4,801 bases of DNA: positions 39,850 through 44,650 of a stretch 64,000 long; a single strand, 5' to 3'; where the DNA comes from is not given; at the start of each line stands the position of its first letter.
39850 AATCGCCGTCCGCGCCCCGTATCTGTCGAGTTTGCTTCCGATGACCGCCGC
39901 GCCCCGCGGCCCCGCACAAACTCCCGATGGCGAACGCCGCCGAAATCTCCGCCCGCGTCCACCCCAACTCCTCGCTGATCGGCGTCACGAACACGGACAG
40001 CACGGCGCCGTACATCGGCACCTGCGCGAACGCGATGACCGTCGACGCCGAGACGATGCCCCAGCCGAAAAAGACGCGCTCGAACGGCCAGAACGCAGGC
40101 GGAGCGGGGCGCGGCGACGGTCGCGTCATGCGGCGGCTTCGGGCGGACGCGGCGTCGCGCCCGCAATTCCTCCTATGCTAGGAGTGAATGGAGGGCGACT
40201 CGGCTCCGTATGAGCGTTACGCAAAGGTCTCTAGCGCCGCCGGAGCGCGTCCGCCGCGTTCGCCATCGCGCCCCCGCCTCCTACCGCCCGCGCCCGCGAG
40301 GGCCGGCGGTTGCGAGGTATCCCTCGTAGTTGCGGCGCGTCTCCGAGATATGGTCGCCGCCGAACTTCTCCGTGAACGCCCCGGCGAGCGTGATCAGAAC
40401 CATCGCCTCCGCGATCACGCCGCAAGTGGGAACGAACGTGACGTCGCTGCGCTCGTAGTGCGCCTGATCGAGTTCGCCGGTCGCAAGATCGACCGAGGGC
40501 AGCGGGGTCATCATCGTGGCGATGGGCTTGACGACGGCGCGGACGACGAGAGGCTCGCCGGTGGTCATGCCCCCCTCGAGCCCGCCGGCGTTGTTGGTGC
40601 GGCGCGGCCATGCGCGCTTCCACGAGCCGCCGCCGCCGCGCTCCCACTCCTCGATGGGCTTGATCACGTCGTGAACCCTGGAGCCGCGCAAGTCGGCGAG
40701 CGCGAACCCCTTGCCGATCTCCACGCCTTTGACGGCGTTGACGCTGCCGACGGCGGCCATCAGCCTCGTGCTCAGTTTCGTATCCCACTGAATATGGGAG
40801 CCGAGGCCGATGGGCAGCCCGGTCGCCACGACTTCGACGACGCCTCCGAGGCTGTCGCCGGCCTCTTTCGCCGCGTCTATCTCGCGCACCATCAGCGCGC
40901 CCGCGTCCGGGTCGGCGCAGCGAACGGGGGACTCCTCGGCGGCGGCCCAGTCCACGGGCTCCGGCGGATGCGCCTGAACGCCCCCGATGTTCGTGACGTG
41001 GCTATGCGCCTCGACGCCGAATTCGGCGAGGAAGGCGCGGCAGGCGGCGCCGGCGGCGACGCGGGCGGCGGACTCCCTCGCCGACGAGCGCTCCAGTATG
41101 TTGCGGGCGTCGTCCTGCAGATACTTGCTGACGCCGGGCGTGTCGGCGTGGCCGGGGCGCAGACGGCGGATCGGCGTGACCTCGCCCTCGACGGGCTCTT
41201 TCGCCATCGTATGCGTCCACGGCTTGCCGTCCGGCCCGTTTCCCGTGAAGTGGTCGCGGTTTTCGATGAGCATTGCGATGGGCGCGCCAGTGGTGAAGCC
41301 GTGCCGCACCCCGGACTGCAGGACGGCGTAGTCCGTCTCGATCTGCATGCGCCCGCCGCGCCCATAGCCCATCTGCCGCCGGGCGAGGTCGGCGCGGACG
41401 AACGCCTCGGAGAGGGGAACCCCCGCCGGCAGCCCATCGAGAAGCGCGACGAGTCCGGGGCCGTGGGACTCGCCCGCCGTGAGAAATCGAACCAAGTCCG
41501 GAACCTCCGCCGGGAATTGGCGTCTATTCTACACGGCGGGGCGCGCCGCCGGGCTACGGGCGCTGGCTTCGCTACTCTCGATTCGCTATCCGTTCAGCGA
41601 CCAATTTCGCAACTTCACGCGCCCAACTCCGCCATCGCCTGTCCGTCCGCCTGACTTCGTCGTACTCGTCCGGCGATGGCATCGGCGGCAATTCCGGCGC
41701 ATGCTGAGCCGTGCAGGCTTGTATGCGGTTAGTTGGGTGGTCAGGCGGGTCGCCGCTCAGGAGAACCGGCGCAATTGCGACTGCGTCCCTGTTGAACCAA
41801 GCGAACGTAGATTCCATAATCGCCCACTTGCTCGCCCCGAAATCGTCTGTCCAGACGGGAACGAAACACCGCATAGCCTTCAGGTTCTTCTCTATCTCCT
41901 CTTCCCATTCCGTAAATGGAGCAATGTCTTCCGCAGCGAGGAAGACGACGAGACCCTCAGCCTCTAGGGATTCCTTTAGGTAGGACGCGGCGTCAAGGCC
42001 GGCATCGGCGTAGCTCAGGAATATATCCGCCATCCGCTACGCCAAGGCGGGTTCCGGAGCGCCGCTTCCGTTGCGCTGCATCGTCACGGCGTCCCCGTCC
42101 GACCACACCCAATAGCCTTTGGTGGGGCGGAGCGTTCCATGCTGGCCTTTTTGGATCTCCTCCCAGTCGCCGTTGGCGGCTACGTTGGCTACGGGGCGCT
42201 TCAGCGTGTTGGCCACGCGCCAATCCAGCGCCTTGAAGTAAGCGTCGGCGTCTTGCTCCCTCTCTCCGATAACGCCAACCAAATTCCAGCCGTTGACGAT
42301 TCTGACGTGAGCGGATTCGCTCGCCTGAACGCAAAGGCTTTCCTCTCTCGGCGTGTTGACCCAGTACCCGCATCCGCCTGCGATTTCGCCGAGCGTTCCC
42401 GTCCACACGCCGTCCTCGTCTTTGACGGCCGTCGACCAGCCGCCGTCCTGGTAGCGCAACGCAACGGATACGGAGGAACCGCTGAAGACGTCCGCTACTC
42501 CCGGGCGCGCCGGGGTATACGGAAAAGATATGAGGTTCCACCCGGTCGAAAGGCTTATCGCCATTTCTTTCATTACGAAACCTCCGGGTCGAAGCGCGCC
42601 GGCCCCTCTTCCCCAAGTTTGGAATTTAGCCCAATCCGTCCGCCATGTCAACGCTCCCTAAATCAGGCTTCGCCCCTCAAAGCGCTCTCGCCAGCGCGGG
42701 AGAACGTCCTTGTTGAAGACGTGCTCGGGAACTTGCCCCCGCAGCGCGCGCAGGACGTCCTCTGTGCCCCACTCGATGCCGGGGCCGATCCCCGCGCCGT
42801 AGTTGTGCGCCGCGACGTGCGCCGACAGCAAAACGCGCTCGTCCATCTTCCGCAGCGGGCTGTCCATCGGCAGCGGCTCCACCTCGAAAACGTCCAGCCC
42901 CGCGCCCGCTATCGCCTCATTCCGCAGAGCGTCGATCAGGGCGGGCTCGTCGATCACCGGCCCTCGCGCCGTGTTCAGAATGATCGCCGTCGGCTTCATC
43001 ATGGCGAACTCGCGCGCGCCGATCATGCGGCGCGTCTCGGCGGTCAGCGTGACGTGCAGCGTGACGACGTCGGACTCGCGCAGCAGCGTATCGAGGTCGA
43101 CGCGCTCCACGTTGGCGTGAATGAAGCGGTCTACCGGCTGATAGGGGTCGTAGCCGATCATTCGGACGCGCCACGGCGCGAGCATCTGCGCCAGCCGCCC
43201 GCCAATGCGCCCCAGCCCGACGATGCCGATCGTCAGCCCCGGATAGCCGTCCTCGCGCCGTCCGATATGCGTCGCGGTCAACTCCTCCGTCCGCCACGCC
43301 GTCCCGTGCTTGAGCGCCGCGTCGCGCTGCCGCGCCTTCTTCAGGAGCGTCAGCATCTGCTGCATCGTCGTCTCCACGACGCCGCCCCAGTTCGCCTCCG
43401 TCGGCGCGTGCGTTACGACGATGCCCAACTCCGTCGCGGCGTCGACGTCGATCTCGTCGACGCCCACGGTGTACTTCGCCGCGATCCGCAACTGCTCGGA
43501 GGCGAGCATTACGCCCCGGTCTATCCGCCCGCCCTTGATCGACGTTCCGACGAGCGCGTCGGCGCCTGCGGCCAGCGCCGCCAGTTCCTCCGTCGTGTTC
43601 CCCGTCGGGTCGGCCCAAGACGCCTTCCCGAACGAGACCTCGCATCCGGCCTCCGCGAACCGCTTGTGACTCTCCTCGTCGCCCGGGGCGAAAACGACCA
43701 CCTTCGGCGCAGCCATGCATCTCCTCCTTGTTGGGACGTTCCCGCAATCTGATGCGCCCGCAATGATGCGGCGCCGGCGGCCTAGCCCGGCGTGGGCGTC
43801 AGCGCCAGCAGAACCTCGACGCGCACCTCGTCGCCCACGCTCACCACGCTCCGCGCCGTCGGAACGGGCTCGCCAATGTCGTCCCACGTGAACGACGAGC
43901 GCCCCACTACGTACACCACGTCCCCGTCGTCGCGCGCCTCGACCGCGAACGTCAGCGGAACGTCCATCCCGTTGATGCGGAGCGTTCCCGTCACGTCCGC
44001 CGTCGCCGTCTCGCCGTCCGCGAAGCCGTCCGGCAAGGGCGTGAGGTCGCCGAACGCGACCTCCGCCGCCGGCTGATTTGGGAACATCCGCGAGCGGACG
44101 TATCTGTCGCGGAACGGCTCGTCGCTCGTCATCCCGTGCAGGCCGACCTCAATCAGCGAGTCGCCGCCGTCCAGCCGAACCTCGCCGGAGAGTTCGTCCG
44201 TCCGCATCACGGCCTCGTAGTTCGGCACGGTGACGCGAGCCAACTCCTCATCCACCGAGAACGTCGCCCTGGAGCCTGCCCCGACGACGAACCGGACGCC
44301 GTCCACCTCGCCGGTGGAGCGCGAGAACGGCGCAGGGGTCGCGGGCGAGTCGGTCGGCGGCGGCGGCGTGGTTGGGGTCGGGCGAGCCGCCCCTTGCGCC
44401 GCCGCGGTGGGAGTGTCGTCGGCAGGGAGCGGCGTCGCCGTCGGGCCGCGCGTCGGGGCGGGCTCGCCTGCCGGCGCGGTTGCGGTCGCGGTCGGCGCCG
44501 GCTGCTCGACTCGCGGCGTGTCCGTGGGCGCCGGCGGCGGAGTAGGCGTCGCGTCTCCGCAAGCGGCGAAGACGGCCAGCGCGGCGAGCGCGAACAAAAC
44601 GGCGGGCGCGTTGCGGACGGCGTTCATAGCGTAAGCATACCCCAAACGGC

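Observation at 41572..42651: Self-promoted two-gene cassette: minimal TIR protein coupled to a duplicated GWNL...GYWV protein, inserted between aroC and a dehydrogenase gene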

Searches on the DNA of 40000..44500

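Call 70: search_rna_families(source=window, start=40000, end=44500, threshold=evalue, max_evalue=0.1)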
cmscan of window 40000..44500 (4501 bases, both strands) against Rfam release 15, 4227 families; matches with E-value up to 0.1: 0.
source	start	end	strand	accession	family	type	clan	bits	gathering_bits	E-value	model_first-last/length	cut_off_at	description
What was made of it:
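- Tried and rejected: Rfam found no RNA family in 40000-44500 (call 70).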

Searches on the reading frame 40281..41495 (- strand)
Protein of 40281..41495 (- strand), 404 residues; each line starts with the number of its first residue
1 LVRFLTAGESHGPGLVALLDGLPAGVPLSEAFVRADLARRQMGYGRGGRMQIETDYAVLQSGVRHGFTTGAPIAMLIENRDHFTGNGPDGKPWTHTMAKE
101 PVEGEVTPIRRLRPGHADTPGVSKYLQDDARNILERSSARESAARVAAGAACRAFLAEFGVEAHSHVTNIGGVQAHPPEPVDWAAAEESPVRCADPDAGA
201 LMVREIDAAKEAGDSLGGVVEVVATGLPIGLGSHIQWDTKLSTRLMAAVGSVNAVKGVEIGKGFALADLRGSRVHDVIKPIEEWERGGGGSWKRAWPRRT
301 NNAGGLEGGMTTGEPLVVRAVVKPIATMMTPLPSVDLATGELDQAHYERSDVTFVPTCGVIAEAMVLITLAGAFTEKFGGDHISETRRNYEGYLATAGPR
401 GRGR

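Call 4: search_protein_families(library=pfam, proteins=[window:40281-41495:-], max_evalue=1)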
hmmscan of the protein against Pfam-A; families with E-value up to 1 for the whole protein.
window:40281-41495:- (404 aa): 1 family
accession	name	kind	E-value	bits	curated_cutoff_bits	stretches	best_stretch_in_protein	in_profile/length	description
PF01264.26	Chorismate_synt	-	6.1e-105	351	27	1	3-373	2-325/327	Chorismate synthase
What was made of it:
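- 40281..41495 (-): Context, not part of the cassette: chorismate synthase (aroC), 76 nt downstream. No convincing terminator lies between, so read-through is possible. Pfam E 6e-105 (call 4).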
